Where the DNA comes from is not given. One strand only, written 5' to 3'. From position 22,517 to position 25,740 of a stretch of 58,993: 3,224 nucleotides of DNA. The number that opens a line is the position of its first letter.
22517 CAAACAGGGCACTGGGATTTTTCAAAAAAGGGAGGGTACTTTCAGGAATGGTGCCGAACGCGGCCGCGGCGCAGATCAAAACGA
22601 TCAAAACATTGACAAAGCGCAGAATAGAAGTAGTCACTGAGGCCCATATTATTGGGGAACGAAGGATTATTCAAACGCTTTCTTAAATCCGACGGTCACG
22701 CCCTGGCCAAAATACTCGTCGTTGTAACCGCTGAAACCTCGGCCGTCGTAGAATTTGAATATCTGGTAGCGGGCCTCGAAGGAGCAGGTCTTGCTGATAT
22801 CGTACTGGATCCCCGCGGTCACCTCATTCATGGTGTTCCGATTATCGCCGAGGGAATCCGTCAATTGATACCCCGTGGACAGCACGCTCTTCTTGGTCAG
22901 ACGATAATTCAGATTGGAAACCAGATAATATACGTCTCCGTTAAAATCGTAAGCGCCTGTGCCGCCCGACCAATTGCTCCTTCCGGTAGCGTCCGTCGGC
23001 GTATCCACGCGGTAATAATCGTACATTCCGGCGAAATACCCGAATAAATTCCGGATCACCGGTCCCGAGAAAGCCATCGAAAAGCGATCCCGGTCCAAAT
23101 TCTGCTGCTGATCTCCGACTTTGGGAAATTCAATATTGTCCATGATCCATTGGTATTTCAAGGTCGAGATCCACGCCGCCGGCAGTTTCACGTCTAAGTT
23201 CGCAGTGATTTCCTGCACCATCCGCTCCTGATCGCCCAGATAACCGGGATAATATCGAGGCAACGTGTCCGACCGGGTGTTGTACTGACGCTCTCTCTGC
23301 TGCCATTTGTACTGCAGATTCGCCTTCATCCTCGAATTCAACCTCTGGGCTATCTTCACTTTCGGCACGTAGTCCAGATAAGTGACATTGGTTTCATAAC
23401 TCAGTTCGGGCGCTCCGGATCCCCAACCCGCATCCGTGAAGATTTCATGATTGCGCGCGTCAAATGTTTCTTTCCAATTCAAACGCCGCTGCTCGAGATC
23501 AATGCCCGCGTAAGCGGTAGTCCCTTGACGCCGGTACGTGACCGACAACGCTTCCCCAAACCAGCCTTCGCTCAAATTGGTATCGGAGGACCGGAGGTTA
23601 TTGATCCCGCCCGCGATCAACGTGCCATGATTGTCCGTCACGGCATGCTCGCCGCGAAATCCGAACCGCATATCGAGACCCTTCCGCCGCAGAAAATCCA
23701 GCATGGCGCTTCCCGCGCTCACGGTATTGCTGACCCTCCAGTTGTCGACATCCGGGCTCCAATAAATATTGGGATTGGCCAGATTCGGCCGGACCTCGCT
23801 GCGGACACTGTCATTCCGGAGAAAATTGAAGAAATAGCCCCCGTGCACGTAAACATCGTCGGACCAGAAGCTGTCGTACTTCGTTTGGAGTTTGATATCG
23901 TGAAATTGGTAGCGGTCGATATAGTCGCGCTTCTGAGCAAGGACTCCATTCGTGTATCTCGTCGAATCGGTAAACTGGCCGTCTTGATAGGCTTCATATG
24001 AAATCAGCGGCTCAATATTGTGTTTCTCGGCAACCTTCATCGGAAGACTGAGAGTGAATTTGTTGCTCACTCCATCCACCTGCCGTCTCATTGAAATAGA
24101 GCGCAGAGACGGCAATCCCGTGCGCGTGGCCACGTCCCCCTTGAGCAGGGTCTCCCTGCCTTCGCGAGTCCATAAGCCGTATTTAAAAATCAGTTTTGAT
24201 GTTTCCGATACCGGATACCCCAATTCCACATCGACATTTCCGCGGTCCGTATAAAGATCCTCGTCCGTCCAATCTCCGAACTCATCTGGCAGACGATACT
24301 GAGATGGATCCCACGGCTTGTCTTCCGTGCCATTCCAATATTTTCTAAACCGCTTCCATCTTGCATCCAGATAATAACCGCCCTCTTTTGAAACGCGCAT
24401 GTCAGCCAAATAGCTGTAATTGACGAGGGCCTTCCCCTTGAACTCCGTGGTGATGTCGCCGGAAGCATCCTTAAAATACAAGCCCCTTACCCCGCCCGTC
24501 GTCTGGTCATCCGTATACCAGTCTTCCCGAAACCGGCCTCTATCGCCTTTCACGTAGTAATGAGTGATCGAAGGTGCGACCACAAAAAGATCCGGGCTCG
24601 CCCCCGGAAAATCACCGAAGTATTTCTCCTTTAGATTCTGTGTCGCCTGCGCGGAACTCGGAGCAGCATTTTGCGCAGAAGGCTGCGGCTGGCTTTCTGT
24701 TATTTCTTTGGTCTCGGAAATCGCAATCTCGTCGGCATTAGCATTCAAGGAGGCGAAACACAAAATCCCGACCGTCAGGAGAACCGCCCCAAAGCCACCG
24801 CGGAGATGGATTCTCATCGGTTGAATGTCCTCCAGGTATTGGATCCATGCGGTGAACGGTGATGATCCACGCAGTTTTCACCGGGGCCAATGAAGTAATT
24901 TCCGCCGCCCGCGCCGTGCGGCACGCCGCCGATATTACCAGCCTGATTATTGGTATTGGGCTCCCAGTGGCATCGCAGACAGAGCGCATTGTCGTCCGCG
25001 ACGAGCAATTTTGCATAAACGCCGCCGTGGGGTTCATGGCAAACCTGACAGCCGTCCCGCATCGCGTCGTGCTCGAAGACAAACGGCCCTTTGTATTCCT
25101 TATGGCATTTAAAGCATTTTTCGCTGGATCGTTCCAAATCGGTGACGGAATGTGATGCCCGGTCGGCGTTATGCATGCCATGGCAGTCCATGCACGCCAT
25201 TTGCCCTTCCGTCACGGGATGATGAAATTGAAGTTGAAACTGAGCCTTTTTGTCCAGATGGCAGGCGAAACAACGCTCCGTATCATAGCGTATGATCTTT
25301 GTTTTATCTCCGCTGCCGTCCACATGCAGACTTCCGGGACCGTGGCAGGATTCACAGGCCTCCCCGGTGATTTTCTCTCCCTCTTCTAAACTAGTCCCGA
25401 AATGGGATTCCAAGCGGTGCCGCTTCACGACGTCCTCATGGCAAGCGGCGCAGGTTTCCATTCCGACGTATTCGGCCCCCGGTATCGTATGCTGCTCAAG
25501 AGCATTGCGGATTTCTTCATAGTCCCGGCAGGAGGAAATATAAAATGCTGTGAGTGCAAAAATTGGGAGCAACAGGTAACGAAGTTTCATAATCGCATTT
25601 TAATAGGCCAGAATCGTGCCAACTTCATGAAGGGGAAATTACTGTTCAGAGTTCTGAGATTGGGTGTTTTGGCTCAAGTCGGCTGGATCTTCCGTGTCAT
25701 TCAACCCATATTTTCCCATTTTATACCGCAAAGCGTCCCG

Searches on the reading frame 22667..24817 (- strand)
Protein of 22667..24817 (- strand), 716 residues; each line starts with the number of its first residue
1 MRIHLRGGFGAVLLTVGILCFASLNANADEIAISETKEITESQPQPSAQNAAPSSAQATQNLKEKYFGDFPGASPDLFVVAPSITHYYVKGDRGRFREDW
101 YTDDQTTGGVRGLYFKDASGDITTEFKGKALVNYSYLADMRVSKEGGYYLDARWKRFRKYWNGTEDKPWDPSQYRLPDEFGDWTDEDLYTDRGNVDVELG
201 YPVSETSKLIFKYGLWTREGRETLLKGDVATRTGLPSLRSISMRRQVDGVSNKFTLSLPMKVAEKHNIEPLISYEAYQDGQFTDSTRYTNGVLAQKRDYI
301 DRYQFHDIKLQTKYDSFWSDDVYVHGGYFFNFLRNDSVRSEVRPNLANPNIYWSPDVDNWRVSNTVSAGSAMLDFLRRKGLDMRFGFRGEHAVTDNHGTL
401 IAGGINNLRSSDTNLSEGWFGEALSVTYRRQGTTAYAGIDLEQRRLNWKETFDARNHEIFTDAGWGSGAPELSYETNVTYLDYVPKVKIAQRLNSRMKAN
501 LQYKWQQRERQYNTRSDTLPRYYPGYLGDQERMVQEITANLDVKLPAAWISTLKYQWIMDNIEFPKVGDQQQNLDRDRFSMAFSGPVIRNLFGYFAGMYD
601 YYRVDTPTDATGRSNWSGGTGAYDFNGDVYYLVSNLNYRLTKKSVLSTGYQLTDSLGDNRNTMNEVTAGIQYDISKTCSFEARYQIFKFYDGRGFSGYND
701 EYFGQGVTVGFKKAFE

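Call 25: search_protein_families(library=pfam, proteins=[window:22667-24817:-], max_evalue=0.0001)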
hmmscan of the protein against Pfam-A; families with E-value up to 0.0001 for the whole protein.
window:22667-24817:- (716 aa): 0 families

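Call 26: search_protein_families(library=pfam, proteins=[window:22667-24817:-], max_evalue=0.001)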
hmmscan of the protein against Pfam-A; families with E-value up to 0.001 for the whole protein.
window:22667-24817:- (716 aa): 0 families

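Call 84: search_protein_families(library=ncbifam, proteins=[window:22667-24817:-], max_evalue=0.001)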
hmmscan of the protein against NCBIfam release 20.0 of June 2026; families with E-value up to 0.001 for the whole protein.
window:22667-24817:- (716 aa): 1 family
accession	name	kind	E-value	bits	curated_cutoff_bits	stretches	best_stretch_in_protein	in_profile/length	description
NF049947.1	TonB_dep_PCPU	exception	0.00076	17.8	800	0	249-315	579-644/685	TonB-dependent receptor, PCPU motif-type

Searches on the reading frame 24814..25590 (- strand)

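Call 25: search_protein_families(library=pfam, proteins=[window:24814-25590:-], max_evalue=0.0001)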
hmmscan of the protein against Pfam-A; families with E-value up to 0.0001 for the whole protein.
window:24814-25590:- (258 aa): 6 families
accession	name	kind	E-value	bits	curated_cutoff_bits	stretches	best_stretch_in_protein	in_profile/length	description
PF09699.15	Paired_CXXCH_1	-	5.7e-17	61.6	20.6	2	174-209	1-37/41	Doubled CXXCH motif (Paired_CXXCH_1)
PF22113.1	Mtrc-MtrF_II-IV_dom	-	8e-11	42.2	30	0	43-87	119-167/176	Outer membrane cytochrome MtrC/MtrF-like, domains II/IV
PF14522.11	Cytochrome_C7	-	1.9e-07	31.2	24.8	0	43-111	10-66/67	Cytochrome c7 and related cytochrome c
PF14537.11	Cytochrom_c3_2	-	7.3e-07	30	25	0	78-164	8-79/79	Cytochrome c3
PF22678.1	Cytochrom_c_NrfB-like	-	5.4e-05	24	27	0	93-151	22-79/89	Cytochrome c-type protein NrfB-like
PF13435.11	Cytochrome_C554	-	6.5e-05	24.2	20.8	0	33-84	36-84/84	Cytochrome c554 and c-prime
